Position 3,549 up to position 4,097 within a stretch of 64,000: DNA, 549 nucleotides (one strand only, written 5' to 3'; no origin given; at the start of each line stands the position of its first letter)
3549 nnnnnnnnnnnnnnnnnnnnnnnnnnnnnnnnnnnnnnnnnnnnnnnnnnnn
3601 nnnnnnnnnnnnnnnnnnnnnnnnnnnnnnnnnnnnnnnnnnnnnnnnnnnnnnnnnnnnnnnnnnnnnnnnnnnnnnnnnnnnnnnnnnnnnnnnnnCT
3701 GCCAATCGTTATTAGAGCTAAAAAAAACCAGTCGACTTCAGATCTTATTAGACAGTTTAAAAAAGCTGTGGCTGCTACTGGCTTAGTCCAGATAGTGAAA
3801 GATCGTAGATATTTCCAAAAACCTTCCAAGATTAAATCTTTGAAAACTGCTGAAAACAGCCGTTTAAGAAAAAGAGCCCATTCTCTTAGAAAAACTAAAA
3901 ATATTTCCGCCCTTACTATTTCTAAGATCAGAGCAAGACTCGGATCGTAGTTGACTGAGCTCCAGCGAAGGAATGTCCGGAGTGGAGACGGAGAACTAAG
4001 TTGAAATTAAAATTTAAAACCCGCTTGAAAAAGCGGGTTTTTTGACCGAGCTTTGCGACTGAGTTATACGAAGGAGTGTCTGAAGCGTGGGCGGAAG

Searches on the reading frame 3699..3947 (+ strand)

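Call 59: search_protein_families(library=pfam, proteins=[window:3699-3947:+])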
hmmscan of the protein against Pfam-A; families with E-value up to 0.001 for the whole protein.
seq(83 aa): 1 family
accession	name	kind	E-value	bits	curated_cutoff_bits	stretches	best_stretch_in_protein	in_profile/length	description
PF01165.25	Ribosomal_S21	-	2.9e-09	36.9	27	1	5-55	2-52/55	Ribosomal protein S21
